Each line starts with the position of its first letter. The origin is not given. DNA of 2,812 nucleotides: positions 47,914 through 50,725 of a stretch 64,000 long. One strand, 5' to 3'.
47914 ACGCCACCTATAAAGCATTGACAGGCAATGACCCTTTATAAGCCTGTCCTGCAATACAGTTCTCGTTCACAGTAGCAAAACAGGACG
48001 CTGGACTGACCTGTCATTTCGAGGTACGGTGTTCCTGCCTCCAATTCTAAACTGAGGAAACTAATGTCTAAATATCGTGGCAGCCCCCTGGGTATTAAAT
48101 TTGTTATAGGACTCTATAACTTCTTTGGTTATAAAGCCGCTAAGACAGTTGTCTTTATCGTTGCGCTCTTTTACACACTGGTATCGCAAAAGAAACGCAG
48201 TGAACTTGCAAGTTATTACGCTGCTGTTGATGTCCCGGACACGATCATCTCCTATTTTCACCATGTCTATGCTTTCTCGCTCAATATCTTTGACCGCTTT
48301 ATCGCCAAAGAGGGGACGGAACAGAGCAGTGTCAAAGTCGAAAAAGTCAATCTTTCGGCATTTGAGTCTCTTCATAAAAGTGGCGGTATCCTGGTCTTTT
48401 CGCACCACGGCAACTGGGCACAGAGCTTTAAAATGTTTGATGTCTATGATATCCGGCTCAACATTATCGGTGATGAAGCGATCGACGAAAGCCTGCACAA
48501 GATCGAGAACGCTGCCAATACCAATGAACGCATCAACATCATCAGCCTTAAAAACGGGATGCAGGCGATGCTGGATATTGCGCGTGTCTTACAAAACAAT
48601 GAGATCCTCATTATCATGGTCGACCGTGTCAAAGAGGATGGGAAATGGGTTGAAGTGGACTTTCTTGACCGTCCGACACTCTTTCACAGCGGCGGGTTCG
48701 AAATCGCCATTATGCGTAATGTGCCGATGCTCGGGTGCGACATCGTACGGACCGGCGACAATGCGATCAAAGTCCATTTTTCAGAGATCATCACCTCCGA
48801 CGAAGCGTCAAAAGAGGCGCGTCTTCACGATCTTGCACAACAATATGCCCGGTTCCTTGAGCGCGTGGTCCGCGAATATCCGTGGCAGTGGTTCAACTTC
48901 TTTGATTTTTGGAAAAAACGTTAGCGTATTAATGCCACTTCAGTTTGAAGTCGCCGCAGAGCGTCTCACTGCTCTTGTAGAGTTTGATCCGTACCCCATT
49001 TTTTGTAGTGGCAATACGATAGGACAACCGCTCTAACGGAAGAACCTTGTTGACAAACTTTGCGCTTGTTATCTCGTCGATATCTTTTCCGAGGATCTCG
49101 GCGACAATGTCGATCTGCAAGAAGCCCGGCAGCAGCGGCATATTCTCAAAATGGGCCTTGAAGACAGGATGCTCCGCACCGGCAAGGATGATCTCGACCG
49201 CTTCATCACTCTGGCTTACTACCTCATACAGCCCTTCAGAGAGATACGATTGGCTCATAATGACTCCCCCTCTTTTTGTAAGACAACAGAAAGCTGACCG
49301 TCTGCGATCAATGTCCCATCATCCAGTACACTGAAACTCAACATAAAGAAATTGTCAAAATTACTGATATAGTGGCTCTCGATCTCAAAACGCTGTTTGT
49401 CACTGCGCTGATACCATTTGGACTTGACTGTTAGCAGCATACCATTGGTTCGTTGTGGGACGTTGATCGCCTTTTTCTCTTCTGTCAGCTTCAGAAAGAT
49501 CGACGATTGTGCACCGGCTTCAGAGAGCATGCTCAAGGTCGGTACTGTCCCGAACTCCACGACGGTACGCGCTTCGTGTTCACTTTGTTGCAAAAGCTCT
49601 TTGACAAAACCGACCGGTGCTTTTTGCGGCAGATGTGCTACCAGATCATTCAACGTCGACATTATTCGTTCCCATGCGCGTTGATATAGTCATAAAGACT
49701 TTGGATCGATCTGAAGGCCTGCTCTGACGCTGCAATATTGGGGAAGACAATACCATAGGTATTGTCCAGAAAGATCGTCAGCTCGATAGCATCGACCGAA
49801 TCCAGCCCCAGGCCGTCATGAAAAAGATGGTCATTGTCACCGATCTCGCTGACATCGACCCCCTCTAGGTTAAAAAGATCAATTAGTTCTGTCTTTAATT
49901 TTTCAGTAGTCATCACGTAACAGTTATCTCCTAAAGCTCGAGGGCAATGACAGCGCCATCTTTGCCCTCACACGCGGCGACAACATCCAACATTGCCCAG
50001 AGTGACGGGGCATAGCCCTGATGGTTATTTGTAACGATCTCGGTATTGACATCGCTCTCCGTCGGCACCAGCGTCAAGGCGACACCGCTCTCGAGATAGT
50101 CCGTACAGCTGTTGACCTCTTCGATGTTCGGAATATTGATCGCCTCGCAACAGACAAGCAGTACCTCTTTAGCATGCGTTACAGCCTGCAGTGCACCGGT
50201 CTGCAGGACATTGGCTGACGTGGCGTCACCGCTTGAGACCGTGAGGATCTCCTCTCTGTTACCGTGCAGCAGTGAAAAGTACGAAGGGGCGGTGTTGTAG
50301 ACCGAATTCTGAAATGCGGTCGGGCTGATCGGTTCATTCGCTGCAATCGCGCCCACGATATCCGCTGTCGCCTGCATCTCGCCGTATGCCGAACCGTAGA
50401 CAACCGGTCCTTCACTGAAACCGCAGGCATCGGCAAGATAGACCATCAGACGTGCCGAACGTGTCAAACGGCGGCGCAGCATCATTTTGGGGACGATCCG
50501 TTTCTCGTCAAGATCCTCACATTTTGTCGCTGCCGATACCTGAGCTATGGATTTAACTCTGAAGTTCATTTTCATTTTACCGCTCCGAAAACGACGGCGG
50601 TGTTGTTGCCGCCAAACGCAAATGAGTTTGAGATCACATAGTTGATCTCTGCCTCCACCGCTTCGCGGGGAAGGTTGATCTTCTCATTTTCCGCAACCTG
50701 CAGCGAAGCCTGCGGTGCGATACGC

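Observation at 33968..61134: About 27-kb flexirubin-like (aryl-polyene plus dialkylresorcinol) type II PKS/FAS locus in a Campylobacterota-type chromosome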

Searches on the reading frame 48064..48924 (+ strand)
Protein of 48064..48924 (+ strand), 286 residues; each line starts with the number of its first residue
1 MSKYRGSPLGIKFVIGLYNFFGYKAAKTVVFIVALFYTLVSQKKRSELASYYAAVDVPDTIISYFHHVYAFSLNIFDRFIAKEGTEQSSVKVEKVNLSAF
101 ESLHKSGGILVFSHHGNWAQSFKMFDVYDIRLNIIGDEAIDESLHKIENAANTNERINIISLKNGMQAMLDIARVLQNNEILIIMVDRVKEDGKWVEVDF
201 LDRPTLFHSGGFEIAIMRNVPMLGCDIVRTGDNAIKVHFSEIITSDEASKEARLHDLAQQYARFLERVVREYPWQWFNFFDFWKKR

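Call 4: search_protein_families(library=pfam, proteins=[window:48064-48924:+], max_evalue=0.01)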
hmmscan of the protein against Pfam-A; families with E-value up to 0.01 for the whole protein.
window:48064-48924:+ (286 aa): 1 family
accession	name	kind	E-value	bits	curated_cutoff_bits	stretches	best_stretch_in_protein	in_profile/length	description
PF03279.18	Lip_A_acyltrans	-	5.1e-16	59.1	22.3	1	94-285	107-295/295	Bacterial lipid A biosynthesis acyltransferase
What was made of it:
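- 48064..48924 (+): LpxL-like acyltransferase, matching the C-terminal half of ApeJ. Pfam Lip_A_acyltrans (call 4).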

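Call 95: search_protein_families(library=ncbifam, proteins=[window:48064-48924:+], max_evalue=0.00001)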
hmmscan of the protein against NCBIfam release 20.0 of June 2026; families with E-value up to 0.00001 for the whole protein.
window:48064-48924:+ (286 aa): 4 families
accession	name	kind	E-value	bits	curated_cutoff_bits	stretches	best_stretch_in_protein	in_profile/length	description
NF005150.0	PRK06628.1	equivalog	3e-16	59.7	350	1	24-285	31-290/290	lipid A biosynthesis lauroyl acyltransferase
NF006270.0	PRK08419.1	equivalog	1.6e-15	57.2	248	1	78-285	86-290/298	lipid A biosynthesis lauroyl acyltransferase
NF005120.0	PRK06553.1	equivalog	2.4e-09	37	273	1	69-284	97-307/308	lipid A biosynthesis lauroyl acyltransferase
NF005919.0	PRK07920.1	equivalog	4.5e-09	35.8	209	1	91-283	102-293/311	phosphatidylinositol mannoside acyltransferase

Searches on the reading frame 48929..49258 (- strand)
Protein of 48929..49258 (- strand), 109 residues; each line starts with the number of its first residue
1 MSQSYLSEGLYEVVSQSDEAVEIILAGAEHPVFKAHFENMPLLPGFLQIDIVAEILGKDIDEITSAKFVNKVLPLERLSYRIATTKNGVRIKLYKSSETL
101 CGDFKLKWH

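Call 4: search_protein_families(library=pfam, proteins=[window:48929-49258:-], max_evalue=0.01)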
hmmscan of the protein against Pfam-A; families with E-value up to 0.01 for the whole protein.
window:48929-49258:- (109 aa): 1 family
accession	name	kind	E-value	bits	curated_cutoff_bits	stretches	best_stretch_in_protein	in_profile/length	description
PF07977.19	FabA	-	6.7e-06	26.2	23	1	29-57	36-64/138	FabA-like domain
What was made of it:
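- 48929..49258 (-): ApeI-like dehydratase subunit (hot-dog). Pfam FabA (call 4).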

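Call 30: search_solved_structures(query=window:48929-49258:-, max_evalue=1)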
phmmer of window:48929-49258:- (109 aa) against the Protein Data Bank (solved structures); distinct sequences matched with E-value up to 1: 16.
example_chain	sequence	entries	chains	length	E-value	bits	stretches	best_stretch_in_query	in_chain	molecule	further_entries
3d6x_A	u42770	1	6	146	0.0026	21.5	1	62-102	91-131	(3R)-hydroxymyristoyl-[acyl-carrier-protein] dehydratase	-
4zw0_A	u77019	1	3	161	0.019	18.8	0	17-57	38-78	3-hydroxyacyl-[acyl-carrier-protein] dehydratase FabZ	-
4i83_A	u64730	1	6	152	0.026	18.4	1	28-57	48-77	3-hydroxyacyl-[acyl-carrier-protein] dehydratase FabZ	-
2okh_A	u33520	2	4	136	0.12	16.2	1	27-57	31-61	Beta-hydroxyacyl-ACP dehydratase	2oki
1zhg_A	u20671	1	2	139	0.12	16.2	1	27-57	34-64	beta hydroxyacyl-acyl carrier protein dehydratase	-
2cf2_C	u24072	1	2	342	0.13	16.2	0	33-58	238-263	FATTY ACID SYNTHASE, DH DOMAIN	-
1z6b_A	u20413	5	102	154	0.14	16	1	27-57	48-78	fatty acid synthesis protein | Beta-hydroxyacyl-ACP dehydratase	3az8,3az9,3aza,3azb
8ayd_AA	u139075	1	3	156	0.22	15.4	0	27-54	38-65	3-hydroxyacyl-[acyl-carrier-protein] dehydratase FabZ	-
3esi_A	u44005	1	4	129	0.27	15.1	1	17-54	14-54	uncharacterized protein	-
6ihc_A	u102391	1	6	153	0.33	14.8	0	30-55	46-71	3-hydroxyacyl-[acyl-carrier-protein] dehydratase FabZ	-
3b7j_A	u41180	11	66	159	0.39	14.6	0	30-55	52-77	(3R)-hydroxymyristoyl-acyl carrier protein dehydratase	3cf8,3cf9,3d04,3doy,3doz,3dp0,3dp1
2glv_A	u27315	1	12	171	0.45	14.4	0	30-55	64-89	(3R)-hydroxymyristoyl-acyl carrier protein dehydratase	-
2gll_A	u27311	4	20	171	0.49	14.3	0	30-55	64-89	(3R)-hydroxymyristoyl-acyl carrier protein dehydratase | 3-hydroxyacyl-[acyl-carrier-protein] dehydratase FabZ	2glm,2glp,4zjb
8fj3_B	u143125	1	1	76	0.55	14.1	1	63-108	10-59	C-C motif chemokine 7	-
6n3p_A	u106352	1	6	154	0.58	14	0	28-57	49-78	3-hydroxyacyl-[acyl-carrier-protein] dehydratase FabZ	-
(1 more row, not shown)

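Call 93: search_protein_families(library=ncbifam, proteins=[window:48929-49258:-], max_evalue=0.00001)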
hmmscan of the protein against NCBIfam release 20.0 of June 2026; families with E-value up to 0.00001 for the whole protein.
window:48929-49258:- (109 aa): 0 families

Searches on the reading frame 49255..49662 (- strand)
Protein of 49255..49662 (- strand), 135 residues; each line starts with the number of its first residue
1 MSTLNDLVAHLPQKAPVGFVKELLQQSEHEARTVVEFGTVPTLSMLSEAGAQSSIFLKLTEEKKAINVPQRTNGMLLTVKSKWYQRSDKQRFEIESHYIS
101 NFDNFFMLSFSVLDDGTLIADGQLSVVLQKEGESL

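Call 4: search_protein_families(library=pfam, proteins=[window:49255-49662:-], max_evalue=0.01)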
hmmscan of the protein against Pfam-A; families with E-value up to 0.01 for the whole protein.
window:49255-49662:- (135 aa): 0 families

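Call 24: search_protein_families(library=pfam, proteins=[window:49255-49662:-], max_evalue=5)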
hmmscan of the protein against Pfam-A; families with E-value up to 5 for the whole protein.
window:49255-49662:- (135 aa): 0 families

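Call 29: search_solved_structures(query=window:49255-49662:-, max_evalue=1)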
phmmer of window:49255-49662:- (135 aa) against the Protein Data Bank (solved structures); distinct sequences matched with E-value up to 1: 1.
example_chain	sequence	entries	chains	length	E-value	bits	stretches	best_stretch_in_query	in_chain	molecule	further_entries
6wft_A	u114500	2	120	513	0.35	14.2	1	68-123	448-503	VP1 capsid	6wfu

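Call 76: find_homologous_proteins(query=window:49255-49662:-, max_evalue=0.001)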
Query window:49255-49662:- (135 aa): 79 proteins with E <= 0.001 among 86 candidates.
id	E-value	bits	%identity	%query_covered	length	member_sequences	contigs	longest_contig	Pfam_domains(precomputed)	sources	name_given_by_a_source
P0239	2.3e-80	284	100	100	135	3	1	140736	-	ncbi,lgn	-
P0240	2.2e-67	242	84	100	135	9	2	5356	-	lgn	-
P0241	1.4e-63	230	79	100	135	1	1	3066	-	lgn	-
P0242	5.6e-51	189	67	100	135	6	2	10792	-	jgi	-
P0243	1.7e-50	188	67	100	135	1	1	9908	-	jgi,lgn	-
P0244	4.0e-50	187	66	99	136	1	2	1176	-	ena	-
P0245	4.9e-50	186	64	100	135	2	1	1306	-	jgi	-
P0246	3.6e-49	184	64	100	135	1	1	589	-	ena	-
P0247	1.3e-48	182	64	100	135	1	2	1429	-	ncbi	-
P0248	1.4e-48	182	64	100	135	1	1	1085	-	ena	-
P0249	1.7e-48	181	64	100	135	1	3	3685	-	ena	-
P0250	1.8e-48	181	64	100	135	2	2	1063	-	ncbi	-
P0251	2.3e-48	181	64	100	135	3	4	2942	-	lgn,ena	-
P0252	2.4e-48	181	64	100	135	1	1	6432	-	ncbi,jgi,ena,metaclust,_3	jgi:hypothetical protein|metaclust:\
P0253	3.3e-48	181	64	100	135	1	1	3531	-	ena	-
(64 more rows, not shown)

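Call 86: predict_structure(alignment_id=A5)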
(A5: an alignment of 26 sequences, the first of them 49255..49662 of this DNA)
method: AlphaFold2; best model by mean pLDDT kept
length: 135 residues; sequences in the alignment: 26
mean_pLDDT: 85.8   pTM: 0.80
mean pLDDT of the five models: 85.8, 84.2, 83.1, 75.3, 74.1
residues with pLDDT >= 90: 78; 70-90: 39; 50-70: 16; < 50: 2
segments of 3 or more residues with pLDDT < 50: none
pLDDT, mean of each block of 10 residues (from residue 1): 68 61 93 94 93 90 84 81 95 97 90 97 87 58
secondary structure, 60 per line:
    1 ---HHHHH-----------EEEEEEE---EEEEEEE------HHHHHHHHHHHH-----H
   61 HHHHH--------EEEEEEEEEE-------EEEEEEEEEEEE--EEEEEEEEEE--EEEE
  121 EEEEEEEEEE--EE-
elements in order: H4-8 E20-26 E30-36 H43-54 H60-65 E74-83 E91-102 E105-114 E117-130
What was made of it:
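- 49255..49662 (-): Second hot-dog protein, probably the ApeP-like dehydratase partner or a thioesterase. AlphaFold model with pLDDT 85.8 (call 86).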

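Call 88: fold_search(model_id=the predicted structure, library=pdb)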
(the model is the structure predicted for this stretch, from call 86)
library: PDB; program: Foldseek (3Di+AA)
matches with E <= 10: 1498; with E <= 0.001: 330
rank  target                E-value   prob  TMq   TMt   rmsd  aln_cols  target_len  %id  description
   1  9a6k_A                2.9e-08  1.00  0.73  0.75   2.7       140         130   17  Integrative model of YCSD-FABZ by crosslinking MS and deep learning (released 2024-09-18)
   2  7qv0_A                1.7e-07  1.00  0.73  0.71   3.5       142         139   14  Covalent complex between Scalindua brodae amxFabZ and amxACP (released 2023-02-01)
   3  3d6x_C                2.8e-07  1.00  0.73  0.70   4.1       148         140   14  Crystal structure of Campylobacter jejuni FabZ (released 2009-05-05)
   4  3d6x_B                3.0e-07  1.00  0.73  0.70   4.1       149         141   14  Crystal structure of Campylobacter jejuni FabZ (released 2009-05-05)
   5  1q4s_A                3.1e-07  1.00  0.59  0.57   3.7       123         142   13  Crystal structure of Arthrobacter sp. strain SU 4-hydroxybenzoyl CoA thioesterase complexed with CoA and 4-hydroxybenz (released 2003-09-23)
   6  7qv0_C                3.6e-07  1.00  0.73  0.73   3.3       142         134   15  Covalent complex between Scalindua brodae amxFabZ and amxACP (released 2023-02-01)
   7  3r3f_A                4.0e-07  1.00  0.65  0.62   3.1       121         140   12  Crystal structure of Arthrobacter sp. strain SU 4-hydroxybenzoyl CoA thioesterase mutant T77A complexed with 4-hydroxy (released 2012-03-28)
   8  3r3c_A                4.3e-07  1.00  0.59  0.57   3.8       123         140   12  Crystal structure of Arthrobacter sp. strain SU 4-hydroxybenzoyl CoA thioesterase mutant H64A complexed with 4-hydroxy (released 2012-03-28)
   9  8ayd_BA               4.5e-07  1.00  0.73  0.72   3.3       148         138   16  Anammox-specific FabZ from the annamox bacterium Kuenenia stuttgartiensis (released 2023-03-29)
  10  1q4s_B                4.8e-07  1.00  0.66  0.63   2.9       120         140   11  Crystal structure of Arthrobacter sp. strain SU 4-hydroxybenzoyl CoA thioesterase complexed with CoA and 4-hydroxybenz (released 2003-09-23)
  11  3d6x_D                5.1e-07  1.00  0.73  0.71   4.0       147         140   14  Crystal structure of Campylobacter jejuni FabZ (released 2009-05-05)
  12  3r32_B                5.5e-07  1.00  0.66  0.63   3.0       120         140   12  Crystal structure of Arthrobacter sp. strain SU 4-hydroxybenzoyl CoA thioesterase mutant E73A complexed with 4-hydroxy (released 2012-03-28)
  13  8ayd_AA               5.5e-07  1.00  0.73  0.72   3.6       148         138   16  Anammox-specific FabZ from the annamox bacterium Kuenenia stuttgartiensis (released 2023-03-29)
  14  3d6x_E                5.8e-07  1.00  0.75  0.72   3.1       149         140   13  Crystal structure of Campylobacter jejuni FabZ (released 2009-05-05)
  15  3r32_A                5.8e-07  1.00  0.59  0.56   3.7       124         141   12  Crystal structure of Arthrobacter sp. strain SU 4-hydroxybenzoyl CoA thioesterase mutant E73A complexed with 4-hydroxy (released 2012-03-28)
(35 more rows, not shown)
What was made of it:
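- Checked: The second hot-dog protein was shown by an AlphaFold model (pLDDT 85.8) that matches FabZ and ApeI:P structures (calls 86, 88).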

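Call 94: search_protein_families(library=ncbifam, proteins=[window:49255-49662:-], max_evalue=0.00001)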
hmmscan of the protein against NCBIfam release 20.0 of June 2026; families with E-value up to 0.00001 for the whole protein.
window:49255-49662:- (135 aa): 0 families

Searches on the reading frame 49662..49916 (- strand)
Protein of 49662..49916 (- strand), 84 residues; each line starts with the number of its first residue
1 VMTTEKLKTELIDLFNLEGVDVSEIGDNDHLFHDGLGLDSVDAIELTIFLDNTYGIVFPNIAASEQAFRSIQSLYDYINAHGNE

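Call 4: search_protein_families(library=pfam, proteins=[window:49662-49916:-], max_evalue=0.01)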
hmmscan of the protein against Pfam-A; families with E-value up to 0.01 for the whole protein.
window:49662-49916:- (84 aa): 1 family
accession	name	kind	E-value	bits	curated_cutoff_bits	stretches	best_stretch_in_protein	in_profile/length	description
PF00550.31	PP-binding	-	6.7e-07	29.9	20.8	1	18-78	11-67/67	Phosphopantetheine attachment site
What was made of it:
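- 49662..49916 (-): ACP, ApeE-like. Pfam PP-binding (call 4).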

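Call 94: search_protein_families(library=ncbifam, proteins=[window:49662-49916:-], max_evalue=0.00001)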
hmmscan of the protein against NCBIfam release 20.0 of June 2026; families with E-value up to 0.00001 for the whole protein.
window:49662-49916:- (84 aa): 7 families
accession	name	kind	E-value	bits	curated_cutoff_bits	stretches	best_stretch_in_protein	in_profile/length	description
NF006617.0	PRK09184.1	subfamily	3.1e-13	49.6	70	1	7-81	18-93/96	phosphopantetheine-binding protein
NF005480.0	PRK07081.1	equivalog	7.6e-09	35.4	72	1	9-79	7-74/83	acyl carrier protein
NF058660.1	cispen_ACP_AmcB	equivalog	1.4e-07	31.6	80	1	20-80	18-77/80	cispentacin biosynthesis acyl carrier protein AmcB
NF002149.0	PRK00982.1-3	equivalog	8.7e-07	28.8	106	1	19-81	17-76/78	acyl carrier protein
TIGR00517.1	acyl_carrier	equivalog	1.6e-06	27.9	70.45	1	27-80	24-75/77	acyl carrier protein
NF002148.0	PRK00982.1-2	subfamily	3.3e-06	26.8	71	1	19-81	18-77/79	acyl carrier protein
NF003757.0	PRK05350.1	equivalog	8.9e-06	25.8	65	0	5-80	9-75/83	acyl carrier protein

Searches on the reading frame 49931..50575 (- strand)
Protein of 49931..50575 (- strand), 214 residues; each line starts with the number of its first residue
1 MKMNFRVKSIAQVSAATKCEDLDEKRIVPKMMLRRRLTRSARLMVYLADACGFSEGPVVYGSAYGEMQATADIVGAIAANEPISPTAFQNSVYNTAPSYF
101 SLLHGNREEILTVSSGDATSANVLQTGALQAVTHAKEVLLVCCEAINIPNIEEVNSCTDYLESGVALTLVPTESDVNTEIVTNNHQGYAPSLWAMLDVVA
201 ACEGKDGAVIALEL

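Call 4: search_protein_families(library=pfam, proteins=[window:49931-50575:-], max_evalue=0.01)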
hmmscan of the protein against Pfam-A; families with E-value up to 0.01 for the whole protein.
window:49931-50575:- (214 aa): 1 family
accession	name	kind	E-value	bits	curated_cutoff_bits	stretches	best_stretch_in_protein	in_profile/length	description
PF13723.12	Ketoacyl-synt_2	-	4.6e-23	82.4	25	1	30-175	23-167/223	Beta-ketoacyl synthase, N-terminal domain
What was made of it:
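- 49931..50575 (-): ApeC-like chain-length factor (no active-site Cys). Pfam Ketoacyl-synt_2 (call 4).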

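Call 26: search_solved_structures(query=window:49931-50575:-, max_evalue=0.01)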
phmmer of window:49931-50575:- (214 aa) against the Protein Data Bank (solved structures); distinct sequences matched with E-value up to 0.01: 2.
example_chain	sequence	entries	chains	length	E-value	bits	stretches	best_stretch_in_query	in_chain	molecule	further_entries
7f28_A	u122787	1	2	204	6e-06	29.2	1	28-160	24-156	Ketoacyl_synth_N domain-containing protein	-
6qsp_B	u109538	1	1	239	2.3e-05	27.3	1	15-133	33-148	Uncharacterized protein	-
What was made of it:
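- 49931..50575 (-): Best PDB matches are 7F28_A AbApeC and 6QSP_B (call 26).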

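Call 94: search_protein_families(library=ncbifam, proteins=[window:49931-50575:-], max_evalue=0.00001)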
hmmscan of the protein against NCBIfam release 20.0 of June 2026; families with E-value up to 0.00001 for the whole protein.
window:49931-50575:- (214 aa): 0 families
